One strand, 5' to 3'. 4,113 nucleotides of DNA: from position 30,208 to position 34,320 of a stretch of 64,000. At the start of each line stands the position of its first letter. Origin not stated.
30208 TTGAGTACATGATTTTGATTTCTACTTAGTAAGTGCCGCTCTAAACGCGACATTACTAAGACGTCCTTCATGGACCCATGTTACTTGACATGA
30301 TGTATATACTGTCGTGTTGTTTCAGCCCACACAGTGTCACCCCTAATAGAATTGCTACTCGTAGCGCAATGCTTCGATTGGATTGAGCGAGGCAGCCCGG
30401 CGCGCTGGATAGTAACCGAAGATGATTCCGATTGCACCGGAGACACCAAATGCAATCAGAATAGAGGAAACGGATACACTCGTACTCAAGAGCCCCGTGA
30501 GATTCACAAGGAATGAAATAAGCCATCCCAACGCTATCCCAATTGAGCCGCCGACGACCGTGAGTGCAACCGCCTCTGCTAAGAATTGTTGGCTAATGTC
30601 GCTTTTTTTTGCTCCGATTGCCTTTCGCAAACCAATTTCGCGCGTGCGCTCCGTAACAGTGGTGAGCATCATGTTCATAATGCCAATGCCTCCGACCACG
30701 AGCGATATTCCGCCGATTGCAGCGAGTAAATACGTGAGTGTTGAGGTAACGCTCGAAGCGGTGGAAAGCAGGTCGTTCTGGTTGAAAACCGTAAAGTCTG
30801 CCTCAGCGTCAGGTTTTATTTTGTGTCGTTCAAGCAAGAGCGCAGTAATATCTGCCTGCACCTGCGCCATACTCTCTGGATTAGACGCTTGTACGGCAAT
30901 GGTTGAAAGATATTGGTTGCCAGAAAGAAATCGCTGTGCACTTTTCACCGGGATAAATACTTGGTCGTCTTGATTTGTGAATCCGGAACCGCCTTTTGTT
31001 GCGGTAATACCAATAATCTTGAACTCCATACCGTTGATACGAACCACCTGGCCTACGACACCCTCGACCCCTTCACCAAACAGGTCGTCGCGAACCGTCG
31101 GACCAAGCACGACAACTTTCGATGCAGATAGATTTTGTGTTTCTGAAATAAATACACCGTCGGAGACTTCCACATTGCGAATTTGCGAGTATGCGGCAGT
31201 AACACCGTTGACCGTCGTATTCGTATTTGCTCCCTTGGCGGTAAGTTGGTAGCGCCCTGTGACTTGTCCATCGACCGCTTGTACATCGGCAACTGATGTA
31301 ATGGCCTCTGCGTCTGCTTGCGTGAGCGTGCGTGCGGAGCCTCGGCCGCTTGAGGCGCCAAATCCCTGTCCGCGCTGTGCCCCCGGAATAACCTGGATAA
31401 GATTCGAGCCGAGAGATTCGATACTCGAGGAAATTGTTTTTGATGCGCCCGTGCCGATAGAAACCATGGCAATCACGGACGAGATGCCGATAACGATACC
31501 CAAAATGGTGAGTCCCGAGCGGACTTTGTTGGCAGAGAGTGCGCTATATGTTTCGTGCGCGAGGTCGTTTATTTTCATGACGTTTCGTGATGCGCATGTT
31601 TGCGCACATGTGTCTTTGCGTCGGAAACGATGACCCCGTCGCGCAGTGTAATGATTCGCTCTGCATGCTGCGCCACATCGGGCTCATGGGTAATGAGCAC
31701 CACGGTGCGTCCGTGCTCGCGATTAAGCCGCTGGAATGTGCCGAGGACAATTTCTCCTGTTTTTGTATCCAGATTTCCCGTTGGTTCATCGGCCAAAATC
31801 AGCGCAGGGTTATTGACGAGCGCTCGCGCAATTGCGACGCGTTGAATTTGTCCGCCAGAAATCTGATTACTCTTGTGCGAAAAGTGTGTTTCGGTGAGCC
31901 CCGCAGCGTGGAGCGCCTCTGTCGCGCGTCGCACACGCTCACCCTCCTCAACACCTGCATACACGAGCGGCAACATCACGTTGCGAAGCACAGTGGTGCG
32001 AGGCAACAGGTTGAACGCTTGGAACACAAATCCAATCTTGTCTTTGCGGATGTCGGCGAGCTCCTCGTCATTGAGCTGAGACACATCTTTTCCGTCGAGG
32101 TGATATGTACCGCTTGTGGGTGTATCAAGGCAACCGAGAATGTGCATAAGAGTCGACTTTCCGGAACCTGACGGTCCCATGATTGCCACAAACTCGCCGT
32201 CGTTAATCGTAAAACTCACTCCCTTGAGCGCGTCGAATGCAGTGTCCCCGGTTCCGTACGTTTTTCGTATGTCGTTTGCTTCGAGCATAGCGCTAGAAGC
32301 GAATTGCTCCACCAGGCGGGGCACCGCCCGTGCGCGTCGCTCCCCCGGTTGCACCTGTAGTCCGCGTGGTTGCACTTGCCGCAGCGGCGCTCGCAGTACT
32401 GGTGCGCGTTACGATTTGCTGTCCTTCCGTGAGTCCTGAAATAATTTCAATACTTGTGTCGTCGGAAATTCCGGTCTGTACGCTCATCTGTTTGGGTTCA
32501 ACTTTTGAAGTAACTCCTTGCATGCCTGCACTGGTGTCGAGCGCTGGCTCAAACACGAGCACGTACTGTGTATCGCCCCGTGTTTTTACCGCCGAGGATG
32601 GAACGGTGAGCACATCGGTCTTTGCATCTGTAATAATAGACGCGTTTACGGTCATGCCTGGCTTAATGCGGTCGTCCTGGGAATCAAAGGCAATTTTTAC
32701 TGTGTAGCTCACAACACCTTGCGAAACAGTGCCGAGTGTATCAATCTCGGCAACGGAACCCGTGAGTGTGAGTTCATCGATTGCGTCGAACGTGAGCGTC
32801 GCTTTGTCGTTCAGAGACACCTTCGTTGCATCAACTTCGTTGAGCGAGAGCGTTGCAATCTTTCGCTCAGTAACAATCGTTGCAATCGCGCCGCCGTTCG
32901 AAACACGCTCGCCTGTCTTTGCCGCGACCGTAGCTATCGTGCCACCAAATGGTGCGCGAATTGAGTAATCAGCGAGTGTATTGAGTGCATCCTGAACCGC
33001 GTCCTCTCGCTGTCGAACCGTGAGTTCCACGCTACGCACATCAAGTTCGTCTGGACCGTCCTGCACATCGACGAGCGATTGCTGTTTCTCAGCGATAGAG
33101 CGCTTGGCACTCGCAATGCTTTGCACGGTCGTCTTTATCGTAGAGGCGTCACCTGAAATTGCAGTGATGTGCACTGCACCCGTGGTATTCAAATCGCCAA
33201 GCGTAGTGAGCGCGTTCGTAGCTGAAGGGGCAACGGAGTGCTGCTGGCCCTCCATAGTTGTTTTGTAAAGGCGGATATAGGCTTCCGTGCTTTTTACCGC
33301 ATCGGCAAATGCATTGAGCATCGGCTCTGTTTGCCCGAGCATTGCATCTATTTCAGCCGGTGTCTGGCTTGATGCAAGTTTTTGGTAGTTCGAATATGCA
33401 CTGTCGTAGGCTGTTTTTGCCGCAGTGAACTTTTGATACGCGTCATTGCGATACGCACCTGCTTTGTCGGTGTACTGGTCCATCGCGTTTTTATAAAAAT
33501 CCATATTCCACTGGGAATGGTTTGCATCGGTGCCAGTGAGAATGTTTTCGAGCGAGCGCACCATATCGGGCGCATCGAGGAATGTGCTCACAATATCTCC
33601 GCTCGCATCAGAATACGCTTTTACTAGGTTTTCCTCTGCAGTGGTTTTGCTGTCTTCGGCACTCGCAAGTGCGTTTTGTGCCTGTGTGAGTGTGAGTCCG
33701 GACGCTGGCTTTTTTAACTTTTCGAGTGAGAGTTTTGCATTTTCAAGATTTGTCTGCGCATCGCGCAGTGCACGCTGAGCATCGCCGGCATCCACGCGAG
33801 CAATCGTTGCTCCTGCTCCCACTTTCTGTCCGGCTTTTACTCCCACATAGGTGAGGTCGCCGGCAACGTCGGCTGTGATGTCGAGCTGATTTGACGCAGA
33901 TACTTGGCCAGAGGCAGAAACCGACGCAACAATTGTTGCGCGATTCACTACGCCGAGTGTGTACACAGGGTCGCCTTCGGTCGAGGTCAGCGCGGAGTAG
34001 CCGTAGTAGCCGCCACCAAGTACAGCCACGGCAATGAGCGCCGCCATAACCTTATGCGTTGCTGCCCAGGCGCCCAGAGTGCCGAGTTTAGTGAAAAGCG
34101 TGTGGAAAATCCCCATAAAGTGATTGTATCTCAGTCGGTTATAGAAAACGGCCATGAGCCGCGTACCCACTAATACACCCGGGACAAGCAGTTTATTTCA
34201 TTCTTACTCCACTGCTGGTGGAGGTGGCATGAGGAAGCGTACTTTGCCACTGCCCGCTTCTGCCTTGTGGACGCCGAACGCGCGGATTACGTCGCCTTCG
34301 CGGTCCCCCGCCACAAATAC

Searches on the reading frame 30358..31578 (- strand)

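Call 55: search_protein_families(library=pfam, proteins=[window:30358-31578:-], max_evalue=0.00001)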
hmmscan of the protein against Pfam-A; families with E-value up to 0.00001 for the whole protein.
window:30358-31578:- (407 aa): 2 families
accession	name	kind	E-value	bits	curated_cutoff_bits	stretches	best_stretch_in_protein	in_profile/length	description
PF12704.14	MacB_PCD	-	8.4e-47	160.6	27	1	21-247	1-207/207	MacB-like periplasmic core domain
PF02687.27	FtsX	-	3.4e-20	72.7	25.5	1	287-400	2-120/120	FtsX-like permease C-terminal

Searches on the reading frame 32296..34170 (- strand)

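Call 55: search_protein_families(library=pfam, proteins=[window:32296-34170:-], max_evalue=0.00001)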
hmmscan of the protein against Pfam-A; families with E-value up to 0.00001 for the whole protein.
window:32296-34170:- (625 aa): 3 families
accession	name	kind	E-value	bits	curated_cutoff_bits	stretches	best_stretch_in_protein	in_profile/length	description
PF13437.12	HlyD_3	-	7.7e-13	49.6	22.2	1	404-505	2-106/106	HlyD family secretion protein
PF16576.10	HlyD_D23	-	1.1e-11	44.9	30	1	395-508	102-214/214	Barrel-sandwich domain of CusB or HlyD membrane-fusion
PF00364.28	Biotin_lipoyl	-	7.1e-06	26.2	22.1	0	96-125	43-72/73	Biotin-requiring enzyme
